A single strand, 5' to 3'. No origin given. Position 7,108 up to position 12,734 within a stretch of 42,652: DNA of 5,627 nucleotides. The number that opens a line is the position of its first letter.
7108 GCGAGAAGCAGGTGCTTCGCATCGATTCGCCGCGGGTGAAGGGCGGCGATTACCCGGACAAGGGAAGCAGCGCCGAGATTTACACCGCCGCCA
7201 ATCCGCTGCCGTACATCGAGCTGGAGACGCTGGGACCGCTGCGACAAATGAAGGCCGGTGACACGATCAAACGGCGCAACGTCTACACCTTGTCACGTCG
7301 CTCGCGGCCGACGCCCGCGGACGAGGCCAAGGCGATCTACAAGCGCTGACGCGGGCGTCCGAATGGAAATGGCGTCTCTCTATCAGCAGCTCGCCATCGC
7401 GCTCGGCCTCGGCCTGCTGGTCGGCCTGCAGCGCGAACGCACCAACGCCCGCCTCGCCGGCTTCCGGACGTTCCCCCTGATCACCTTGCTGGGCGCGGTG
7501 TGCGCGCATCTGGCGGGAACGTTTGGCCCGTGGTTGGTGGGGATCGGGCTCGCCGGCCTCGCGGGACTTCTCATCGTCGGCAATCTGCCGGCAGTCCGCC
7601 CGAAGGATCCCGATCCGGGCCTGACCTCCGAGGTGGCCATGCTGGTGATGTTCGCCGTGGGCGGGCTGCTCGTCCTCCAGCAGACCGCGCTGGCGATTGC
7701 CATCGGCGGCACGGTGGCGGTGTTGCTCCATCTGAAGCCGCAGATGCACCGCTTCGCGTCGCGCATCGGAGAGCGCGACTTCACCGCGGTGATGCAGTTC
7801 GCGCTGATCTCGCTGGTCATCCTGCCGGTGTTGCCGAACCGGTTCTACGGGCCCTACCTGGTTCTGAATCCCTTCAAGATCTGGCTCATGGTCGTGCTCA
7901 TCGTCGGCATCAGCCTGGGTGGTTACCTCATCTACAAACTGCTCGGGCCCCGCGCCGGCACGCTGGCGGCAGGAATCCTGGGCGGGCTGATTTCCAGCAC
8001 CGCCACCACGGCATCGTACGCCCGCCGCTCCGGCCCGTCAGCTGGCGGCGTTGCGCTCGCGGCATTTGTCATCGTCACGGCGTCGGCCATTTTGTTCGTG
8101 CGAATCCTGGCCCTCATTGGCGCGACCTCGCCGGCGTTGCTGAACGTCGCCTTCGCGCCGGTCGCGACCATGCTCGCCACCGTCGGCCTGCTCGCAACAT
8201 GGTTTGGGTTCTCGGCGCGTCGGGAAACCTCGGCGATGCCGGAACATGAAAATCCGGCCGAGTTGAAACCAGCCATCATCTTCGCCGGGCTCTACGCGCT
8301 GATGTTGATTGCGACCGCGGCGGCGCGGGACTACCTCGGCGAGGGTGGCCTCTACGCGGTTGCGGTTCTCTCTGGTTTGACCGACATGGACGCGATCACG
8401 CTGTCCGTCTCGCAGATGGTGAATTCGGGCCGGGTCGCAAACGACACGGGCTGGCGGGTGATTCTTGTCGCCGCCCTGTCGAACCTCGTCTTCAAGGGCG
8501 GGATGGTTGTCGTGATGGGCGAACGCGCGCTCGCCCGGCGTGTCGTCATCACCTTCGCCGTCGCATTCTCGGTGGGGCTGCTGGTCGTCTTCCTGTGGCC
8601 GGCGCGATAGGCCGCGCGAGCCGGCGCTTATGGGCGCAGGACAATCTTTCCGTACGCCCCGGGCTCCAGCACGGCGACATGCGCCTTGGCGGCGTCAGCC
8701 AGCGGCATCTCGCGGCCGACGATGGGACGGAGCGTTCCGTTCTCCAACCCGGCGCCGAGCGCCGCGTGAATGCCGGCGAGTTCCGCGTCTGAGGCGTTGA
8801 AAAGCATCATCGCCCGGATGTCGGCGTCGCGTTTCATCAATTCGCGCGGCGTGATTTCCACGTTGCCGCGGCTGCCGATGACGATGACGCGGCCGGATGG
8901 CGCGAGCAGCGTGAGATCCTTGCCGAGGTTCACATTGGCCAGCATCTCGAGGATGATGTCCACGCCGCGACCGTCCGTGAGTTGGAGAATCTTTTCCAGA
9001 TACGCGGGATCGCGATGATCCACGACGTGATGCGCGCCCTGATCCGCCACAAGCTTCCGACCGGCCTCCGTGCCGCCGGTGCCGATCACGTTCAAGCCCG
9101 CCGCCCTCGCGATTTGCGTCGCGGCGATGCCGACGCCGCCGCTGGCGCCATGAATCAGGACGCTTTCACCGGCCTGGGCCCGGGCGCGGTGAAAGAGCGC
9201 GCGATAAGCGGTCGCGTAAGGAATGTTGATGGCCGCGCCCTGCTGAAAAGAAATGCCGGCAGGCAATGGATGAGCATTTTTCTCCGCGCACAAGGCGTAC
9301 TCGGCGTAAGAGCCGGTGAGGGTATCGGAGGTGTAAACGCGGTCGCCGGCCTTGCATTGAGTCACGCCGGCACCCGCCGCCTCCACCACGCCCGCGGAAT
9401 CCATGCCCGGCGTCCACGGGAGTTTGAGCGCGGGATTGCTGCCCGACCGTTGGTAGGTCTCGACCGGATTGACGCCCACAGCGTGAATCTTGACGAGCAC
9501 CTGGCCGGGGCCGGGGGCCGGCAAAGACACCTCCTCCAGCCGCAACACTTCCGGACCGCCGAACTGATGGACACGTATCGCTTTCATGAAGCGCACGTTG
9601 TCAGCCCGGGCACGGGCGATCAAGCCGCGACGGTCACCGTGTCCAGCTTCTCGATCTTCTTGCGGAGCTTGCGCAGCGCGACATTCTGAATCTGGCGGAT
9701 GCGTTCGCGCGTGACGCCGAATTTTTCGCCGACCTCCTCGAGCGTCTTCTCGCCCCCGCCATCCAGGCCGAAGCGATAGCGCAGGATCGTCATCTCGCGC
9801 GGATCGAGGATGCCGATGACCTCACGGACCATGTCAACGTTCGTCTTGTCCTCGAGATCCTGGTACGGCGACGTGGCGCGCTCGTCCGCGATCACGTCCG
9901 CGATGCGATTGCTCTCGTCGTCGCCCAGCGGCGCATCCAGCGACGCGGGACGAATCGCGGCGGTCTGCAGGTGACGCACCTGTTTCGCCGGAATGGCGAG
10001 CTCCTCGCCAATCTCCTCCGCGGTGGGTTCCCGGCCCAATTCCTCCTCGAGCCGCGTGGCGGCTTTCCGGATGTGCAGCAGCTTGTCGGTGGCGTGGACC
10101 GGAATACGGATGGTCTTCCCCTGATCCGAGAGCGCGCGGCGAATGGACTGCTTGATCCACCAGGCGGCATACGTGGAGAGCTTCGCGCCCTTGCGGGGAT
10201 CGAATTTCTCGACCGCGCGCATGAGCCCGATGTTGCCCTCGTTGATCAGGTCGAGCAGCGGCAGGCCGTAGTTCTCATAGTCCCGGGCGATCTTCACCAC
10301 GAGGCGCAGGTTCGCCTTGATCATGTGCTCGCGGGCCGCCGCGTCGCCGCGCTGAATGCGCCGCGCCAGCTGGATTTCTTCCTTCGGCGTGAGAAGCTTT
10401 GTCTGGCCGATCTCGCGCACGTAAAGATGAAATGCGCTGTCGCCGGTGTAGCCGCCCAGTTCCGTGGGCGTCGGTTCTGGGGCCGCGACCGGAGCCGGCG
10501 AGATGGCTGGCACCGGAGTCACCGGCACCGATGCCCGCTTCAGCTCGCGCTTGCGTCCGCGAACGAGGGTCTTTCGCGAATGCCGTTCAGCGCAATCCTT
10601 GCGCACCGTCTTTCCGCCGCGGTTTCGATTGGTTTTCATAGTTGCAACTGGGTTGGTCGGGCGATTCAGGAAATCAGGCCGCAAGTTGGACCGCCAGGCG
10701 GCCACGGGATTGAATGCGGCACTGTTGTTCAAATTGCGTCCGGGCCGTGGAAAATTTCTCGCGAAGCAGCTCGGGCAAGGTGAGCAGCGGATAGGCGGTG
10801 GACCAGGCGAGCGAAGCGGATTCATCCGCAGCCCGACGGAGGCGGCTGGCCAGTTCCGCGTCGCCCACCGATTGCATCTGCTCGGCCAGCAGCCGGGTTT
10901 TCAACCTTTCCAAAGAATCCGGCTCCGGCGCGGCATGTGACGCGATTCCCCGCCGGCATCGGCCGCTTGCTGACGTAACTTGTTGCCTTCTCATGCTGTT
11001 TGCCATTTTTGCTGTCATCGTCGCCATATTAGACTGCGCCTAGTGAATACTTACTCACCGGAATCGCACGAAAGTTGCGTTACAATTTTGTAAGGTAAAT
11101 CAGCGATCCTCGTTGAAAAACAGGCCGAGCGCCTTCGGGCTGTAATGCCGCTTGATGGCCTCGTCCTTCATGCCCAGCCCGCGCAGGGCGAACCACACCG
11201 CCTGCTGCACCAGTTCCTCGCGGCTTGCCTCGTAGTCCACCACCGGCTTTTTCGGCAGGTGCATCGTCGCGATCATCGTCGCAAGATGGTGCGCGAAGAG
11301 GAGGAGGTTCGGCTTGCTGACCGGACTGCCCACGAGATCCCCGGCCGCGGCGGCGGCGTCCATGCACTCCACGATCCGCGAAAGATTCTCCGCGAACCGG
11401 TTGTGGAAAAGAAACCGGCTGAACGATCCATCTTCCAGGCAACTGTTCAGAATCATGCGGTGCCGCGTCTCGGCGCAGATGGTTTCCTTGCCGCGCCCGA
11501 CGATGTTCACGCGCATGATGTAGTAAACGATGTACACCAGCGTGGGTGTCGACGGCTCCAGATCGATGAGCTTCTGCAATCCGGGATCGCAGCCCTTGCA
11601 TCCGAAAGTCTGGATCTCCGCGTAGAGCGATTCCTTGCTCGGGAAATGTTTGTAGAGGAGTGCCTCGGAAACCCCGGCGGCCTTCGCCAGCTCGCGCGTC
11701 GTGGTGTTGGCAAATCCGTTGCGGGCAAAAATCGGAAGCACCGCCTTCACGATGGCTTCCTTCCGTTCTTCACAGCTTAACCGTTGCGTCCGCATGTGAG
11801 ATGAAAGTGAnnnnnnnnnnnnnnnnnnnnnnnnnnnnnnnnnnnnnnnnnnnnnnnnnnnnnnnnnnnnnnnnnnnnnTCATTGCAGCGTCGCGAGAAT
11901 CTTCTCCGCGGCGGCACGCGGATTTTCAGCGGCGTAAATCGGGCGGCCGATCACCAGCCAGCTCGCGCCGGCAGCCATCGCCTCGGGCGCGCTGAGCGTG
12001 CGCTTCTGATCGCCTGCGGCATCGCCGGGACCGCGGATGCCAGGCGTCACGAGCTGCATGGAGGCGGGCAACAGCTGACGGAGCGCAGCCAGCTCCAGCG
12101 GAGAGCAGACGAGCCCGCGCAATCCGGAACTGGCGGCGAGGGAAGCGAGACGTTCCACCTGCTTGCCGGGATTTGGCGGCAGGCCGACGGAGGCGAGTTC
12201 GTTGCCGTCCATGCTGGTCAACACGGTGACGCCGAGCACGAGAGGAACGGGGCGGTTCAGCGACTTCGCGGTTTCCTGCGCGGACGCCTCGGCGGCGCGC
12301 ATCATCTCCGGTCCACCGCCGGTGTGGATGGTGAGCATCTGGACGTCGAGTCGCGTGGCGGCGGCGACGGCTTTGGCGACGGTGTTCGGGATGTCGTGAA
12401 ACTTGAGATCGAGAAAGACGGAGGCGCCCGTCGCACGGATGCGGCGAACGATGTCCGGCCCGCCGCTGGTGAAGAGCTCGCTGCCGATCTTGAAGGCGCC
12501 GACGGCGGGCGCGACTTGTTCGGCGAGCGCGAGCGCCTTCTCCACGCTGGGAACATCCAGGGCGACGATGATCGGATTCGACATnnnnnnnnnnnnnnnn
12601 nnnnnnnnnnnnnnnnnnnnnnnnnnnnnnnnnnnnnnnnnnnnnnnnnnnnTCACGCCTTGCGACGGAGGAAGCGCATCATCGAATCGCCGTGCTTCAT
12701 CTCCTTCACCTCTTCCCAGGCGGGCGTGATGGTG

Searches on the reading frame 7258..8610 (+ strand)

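Call 39: search_protein_families(library=pfam, proteins=[window:7258-8610:+], max_evalue=0.0001)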
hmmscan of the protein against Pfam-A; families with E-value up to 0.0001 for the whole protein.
window:7258-8610:+ (450 aa): 2 families
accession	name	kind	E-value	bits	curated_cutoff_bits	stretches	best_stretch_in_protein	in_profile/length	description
PF13194.11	DUF4010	-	7.5e-58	196.1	30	1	213-421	1-210/210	Domain of unknown function (DUF4010)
PF02308.21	MgtC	-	2.4e-17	63.9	31.4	1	45-165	1-120/121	MgtC family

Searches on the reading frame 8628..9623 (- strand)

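Call 39: search_protein_families(library=pfam, proteins=[window:8628-9623:-], max_evalue=0.0001)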
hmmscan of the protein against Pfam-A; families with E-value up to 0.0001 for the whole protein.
window:8628-9623:- (331 aa): 3 families
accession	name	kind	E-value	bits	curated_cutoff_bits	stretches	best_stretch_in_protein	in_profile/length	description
PF00107.32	ADH_zinc_N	-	6.5e-23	81.5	31.8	1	163-278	1-118/129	Zinc-binding dehydrogenase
PF13602.12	ADH_zinc_N_2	-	2.8e-19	70.8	27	1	196-329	2-134/134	Zinc-binding dehydrogenase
PF08240.17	ADH_N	-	5.1e-19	68.9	23.5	1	38-121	1-103/104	Alcohol dehydrogenase GroES-like domain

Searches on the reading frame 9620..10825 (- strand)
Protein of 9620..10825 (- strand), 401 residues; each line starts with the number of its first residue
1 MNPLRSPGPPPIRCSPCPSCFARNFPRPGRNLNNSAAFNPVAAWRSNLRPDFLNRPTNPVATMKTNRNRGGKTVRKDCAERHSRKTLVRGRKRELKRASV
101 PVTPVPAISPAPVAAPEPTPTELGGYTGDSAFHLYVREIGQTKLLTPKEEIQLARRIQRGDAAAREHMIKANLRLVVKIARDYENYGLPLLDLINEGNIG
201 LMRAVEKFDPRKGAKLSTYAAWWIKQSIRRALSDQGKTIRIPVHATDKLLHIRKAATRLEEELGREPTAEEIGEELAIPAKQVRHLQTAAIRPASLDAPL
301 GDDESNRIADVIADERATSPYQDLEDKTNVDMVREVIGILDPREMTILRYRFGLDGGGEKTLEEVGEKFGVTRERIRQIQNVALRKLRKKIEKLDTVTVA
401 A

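Call 39: search_protein_families(library=pfam, proteins=[window:9620-10825:-], max_evalue=0.0001)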
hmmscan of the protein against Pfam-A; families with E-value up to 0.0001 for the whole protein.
window:9620-10825:- (401 aa): 4 families
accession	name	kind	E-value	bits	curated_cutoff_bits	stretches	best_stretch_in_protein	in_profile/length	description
PF04542.20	Sigma70_r2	-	4.7e-20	71.6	24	1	168-237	1-70/71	Sigma-70 region 2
PF04539.22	Sigma70_r3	-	8.2e-20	71.1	25.3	1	248-321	2-75/78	Sigma-70 region 3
PF04545.22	Sigma70_r4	-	1.5e-19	69.7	24.1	1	337-389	2-50/50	Sigma-70, region 4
PF00140.25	Sigma70_r1_2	-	3.5e-12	46.5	22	1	133-163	4-34/34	Sigma-70 factor, region 1.2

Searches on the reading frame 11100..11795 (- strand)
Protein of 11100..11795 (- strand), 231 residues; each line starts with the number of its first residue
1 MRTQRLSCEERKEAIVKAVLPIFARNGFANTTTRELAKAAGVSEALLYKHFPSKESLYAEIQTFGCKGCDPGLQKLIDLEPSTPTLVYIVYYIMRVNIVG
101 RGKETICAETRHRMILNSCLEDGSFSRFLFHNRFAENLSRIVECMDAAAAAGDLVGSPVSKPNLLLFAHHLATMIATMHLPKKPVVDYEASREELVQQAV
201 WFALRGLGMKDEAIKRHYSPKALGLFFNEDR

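Call 39: search_protein_families(library=pfam, proteins=[window:11100-11795:-], max_evalue=0.0001)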
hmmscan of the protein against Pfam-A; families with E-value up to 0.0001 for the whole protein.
window:11100-11795:- (231 aa): 1 family
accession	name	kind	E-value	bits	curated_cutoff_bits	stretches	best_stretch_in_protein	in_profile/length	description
PF00440.29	TetR_N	-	6.4e-16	58.3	24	1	18-61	4-47/47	Bacterial regulatory proteins, tetR family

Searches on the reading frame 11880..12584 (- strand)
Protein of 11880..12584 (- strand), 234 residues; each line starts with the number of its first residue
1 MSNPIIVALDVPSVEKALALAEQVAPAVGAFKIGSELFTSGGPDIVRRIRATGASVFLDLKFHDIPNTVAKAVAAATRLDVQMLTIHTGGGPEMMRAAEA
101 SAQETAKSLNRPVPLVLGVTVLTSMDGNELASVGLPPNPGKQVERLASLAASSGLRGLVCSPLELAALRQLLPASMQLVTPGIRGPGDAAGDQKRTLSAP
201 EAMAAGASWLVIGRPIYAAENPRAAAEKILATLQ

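Call 40: search_protein_families(library=pfam, proteins=[window:11880-12584:-], max_evalue=0.0001)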
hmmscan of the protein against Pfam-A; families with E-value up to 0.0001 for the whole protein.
window:11880-12584:- (234 aa): 1 family
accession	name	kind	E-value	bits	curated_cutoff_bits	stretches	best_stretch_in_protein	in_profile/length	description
PF00215.30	OMPdecase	-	4.8e-54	184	27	1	4-229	2-221/221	Orotidine 5'-phosphate decarboxylase / HUMPS family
